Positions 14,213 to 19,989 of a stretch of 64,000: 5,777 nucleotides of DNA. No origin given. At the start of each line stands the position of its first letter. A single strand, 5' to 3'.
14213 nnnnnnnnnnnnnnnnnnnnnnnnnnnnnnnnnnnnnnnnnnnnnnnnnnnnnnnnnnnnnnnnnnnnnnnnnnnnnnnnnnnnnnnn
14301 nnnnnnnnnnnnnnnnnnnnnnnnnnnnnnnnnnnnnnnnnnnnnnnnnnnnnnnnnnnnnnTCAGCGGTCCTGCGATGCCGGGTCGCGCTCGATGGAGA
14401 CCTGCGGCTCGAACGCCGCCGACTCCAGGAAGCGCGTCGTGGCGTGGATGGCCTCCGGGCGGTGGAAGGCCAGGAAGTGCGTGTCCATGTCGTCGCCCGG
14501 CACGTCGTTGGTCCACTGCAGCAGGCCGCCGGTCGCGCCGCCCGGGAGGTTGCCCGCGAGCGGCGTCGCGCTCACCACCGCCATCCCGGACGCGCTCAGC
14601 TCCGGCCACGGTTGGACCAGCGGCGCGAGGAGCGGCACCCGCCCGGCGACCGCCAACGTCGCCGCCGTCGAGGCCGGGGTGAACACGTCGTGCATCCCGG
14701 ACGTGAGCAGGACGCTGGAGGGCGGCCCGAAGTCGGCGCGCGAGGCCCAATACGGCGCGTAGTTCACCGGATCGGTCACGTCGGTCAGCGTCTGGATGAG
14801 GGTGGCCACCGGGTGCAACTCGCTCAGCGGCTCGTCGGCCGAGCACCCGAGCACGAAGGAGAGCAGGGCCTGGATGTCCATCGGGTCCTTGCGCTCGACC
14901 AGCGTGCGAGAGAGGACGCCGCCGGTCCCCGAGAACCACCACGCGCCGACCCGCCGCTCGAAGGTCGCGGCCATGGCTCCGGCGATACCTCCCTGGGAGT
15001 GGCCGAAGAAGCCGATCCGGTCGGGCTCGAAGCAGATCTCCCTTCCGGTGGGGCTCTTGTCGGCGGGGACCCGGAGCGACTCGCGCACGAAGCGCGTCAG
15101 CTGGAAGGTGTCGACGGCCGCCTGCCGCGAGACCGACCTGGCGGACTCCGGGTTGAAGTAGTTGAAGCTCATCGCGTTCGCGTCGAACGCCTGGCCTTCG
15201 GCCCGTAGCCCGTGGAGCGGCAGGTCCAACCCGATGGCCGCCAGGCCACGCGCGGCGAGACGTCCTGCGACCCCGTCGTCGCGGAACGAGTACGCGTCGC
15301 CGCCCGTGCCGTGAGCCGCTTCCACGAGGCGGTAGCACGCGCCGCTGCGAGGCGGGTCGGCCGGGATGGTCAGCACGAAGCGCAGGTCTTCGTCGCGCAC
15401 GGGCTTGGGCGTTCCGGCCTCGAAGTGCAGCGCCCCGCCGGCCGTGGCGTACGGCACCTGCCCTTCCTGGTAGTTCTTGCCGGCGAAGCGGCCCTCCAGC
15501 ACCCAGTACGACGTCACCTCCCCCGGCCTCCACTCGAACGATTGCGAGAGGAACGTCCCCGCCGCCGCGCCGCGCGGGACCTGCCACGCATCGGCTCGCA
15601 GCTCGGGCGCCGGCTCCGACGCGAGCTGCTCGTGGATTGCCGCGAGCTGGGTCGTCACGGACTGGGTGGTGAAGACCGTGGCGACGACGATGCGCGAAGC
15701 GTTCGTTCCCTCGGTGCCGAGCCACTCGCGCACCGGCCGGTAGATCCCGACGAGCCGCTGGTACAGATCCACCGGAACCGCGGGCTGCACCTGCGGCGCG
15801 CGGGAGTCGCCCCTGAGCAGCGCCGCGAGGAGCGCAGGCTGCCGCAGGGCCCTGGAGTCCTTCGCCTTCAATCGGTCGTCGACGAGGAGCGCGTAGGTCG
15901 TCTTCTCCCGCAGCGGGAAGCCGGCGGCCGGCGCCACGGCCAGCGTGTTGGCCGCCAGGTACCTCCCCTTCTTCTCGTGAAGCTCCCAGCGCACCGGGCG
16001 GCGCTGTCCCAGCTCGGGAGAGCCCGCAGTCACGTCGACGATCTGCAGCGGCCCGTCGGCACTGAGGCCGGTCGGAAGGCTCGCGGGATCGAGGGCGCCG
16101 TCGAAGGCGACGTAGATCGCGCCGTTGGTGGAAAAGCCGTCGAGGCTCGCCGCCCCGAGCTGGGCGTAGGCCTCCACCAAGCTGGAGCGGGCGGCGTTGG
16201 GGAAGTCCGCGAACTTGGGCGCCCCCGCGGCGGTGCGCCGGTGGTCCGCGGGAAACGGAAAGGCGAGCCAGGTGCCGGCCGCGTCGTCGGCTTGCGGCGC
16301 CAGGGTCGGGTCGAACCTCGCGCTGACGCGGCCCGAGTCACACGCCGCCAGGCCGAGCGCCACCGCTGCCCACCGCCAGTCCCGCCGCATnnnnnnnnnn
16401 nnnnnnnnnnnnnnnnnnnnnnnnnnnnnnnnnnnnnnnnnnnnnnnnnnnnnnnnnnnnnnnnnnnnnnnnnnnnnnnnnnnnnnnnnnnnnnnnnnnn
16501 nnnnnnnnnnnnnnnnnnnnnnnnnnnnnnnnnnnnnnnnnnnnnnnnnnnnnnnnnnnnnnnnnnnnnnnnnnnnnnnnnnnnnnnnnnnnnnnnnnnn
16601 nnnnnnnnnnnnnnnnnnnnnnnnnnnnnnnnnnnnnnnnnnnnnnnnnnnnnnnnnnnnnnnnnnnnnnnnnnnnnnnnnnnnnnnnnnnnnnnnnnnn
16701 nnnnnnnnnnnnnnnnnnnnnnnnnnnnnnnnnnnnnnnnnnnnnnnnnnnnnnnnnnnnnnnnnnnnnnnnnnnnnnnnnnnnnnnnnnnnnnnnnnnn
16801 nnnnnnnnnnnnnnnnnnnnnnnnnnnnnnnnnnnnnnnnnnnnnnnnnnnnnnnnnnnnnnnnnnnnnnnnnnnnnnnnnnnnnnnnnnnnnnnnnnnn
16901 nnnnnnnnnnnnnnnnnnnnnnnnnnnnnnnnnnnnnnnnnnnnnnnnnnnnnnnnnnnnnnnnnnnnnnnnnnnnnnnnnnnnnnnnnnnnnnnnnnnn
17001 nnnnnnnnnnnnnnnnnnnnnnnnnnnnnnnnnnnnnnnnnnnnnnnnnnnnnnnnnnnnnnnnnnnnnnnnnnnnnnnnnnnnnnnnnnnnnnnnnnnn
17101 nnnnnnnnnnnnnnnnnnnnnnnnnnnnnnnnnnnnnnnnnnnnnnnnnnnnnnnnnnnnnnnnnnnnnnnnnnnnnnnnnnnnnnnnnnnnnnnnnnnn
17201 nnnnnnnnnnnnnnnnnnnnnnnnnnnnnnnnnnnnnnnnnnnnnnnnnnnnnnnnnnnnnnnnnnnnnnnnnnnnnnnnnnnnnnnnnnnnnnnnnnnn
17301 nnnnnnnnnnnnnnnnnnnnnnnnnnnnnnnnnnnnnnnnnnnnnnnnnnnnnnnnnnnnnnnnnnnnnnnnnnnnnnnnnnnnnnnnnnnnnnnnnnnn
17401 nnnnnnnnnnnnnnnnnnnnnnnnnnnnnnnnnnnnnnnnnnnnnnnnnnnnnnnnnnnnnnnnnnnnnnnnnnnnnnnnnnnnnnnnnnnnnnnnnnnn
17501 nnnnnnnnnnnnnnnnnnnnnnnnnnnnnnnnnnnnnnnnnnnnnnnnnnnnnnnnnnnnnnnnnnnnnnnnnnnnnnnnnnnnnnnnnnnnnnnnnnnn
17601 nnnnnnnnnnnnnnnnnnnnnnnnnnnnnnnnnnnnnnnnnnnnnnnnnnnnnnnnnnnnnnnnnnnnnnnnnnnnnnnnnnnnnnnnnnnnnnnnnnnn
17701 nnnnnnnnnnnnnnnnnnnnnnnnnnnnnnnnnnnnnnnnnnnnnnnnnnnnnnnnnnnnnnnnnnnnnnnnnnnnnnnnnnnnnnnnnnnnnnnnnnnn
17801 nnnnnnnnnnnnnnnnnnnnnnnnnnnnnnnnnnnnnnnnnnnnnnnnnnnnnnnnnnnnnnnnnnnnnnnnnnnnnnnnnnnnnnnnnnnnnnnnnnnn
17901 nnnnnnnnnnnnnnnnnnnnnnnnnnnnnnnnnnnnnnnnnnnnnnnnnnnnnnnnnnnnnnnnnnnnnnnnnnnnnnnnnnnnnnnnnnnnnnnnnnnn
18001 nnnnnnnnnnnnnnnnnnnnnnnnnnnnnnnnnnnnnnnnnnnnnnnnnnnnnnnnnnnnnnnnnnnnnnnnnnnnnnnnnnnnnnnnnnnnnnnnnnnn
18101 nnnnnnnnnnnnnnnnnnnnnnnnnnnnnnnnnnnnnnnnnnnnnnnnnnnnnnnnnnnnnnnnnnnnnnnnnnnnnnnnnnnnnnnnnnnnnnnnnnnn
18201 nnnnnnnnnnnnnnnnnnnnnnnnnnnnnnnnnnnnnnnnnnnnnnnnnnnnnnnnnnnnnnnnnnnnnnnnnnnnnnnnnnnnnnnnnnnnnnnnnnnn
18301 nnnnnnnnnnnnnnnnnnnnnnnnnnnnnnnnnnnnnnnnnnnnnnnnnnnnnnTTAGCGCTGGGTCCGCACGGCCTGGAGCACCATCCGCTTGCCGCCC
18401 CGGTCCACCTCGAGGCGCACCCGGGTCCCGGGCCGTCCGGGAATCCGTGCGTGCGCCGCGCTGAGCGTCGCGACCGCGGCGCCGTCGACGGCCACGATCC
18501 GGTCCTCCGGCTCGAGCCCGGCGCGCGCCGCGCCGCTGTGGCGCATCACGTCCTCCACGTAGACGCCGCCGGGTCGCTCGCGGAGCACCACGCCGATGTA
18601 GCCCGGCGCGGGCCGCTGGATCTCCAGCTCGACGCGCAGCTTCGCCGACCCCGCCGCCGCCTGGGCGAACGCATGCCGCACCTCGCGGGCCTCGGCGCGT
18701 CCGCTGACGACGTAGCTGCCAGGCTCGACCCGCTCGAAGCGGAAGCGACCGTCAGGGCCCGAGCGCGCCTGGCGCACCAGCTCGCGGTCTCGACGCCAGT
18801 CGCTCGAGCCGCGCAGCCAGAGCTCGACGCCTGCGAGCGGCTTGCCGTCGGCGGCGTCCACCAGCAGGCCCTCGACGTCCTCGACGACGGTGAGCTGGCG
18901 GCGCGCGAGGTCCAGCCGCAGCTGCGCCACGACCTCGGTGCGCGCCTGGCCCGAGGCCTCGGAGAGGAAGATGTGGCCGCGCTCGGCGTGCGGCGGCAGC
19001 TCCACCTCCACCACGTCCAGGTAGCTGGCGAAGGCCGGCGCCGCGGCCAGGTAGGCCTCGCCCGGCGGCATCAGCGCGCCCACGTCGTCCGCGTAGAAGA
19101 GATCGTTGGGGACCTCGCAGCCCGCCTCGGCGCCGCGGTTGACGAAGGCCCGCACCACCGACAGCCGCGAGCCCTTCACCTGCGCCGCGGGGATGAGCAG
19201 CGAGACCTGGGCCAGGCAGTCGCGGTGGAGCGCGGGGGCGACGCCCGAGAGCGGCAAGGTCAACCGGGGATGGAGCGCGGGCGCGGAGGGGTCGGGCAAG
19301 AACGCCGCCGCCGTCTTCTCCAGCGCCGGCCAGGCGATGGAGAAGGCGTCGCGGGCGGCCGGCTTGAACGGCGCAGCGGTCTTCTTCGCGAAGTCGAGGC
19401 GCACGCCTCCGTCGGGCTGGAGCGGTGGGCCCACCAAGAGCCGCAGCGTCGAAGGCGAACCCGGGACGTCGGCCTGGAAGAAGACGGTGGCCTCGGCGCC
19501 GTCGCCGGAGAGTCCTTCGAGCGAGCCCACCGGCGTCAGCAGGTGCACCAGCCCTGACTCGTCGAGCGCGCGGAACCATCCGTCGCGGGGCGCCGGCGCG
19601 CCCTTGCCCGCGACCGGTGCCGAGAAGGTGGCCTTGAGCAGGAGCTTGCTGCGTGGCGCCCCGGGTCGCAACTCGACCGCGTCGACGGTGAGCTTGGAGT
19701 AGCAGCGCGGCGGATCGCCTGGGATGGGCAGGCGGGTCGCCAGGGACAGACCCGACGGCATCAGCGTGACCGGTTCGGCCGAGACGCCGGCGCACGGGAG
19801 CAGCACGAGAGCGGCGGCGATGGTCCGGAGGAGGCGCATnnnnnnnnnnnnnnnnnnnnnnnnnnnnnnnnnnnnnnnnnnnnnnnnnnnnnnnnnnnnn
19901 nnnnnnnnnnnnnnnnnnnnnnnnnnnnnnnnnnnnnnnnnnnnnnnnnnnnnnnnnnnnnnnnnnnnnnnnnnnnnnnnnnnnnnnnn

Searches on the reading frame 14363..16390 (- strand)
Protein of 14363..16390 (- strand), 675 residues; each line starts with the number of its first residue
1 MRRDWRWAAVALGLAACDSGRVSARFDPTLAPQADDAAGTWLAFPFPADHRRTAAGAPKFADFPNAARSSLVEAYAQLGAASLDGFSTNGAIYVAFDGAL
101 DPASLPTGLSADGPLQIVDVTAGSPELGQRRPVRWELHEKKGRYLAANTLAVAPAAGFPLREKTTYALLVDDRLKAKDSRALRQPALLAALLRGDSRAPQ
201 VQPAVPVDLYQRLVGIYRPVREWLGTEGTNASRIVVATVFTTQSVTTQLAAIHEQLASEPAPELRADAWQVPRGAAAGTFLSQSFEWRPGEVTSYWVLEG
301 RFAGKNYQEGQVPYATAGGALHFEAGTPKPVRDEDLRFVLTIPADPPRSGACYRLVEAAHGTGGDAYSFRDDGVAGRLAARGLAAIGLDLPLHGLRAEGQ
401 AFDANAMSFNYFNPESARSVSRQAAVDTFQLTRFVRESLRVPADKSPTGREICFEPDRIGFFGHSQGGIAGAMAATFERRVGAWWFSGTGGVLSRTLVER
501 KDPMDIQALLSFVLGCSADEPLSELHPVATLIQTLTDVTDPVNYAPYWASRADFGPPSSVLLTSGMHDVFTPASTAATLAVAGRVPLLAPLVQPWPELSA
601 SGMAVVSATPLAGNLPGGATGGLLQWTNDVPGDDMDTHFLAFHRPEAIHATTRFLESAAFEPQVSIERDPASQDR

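Call 14: search_protein_families(library=pfam, proteins=[window:14363-16390:-], max_evalue=0.001)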
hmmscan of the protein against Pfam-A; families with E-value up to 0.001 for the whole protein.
window:14363-16390:- (675 aa): 0 families

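Call 64: search_protein_families(library=ncbifam, proteins=[window:14363-16390:-], max_evalue=0.00001)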
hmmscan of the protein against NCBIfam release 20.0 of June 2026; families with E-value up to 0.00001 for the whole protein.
window:14363-16390:- (675 aa): 1 family
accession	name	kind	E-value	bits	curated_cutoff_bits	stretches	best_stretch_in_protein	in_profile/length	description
TIGR03502.1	lipase_Pla1_cef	subfamily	2.1e-17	62.6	383.9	1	373-476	464-569/790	VolA/Pla-1 family phospholipase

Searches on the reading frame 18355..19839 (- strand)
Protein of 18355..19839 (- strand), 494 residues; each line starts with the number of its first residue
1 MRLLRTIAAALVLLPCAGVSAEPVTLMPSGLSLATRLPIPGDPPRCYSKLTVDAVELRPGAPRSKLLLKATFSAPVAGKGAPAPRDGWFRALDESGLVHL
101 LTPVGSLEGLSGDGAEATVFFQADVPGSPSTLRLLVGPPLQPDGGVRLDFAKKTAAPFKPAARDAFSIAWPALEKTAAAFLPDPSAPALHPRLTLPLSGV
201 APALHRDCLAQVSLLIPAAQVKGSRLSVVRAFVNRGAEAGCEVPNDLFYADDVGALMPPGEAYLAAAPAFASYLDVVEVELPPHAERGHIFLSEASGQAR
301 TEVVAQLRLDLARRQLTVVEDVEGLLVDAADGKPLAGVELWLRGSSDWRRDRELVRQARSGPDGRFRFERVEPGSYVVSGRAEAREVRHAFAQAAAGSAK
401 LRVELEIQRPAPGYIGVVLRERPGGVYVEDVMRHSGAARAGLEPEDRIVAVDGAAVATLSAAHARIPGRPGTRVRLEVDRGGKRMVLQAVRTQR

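Call 64: search_protein_families(library=ncbifam, proteins=[window:18355-19839:-], max_evalue=0.00001)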
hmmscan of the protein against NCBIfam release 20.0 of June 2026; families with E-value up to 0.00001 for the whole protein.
window:18355-19839:- (494 aa): 9 families
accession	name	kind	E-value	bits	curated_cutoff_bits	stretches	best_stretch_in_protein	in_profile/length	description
TIGR00225.1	prc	subfamily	3.6e-11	42.7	218.6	1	415-491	53-131/335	C-terminal processing peptidase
NF052377.1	lmo1851_S41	exception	1.7e-08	33.6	725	1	415-485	109-181/468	lmo1851 family serine protease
TIGR03900.1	prc_long_Delta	hypoth_equivalog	6.7e-08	31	660.95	1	413-485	140-214/973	MXAN_5808 family serine peptidase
TIGR02037.1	degP_htrA_DO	subfamily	7.2e-08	31.8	416.2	1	422-488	257-324/434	Do family serine endopeptidase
NF041199.1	trx7_PDZ_seleno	equivalog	1.6e-07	30.6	300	1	391-486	170-267/390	Trx7/PDZ domain-containing (seleno)protein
NF045589.1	Cterm_S41_CtpB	exception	3.9e-07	29.1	633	1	421-485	127-193/416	carboxyl-terminal processing protease CtpB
NF008046.0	PRK10779.1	equivalog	4.2e-06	26.1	477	1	427-489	225-287/450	sigma E protease regulator RseP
NF045588.1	Cterm_S41_CtpA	exception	7e-06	25.2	625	0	428-483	128-185/401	carboxyl-terminal processing protease CtpA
NF051464.1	tail_spec_CT441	exception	7.9e-06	24.9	700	0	408-481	243-318/645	tail-specific protease Tsp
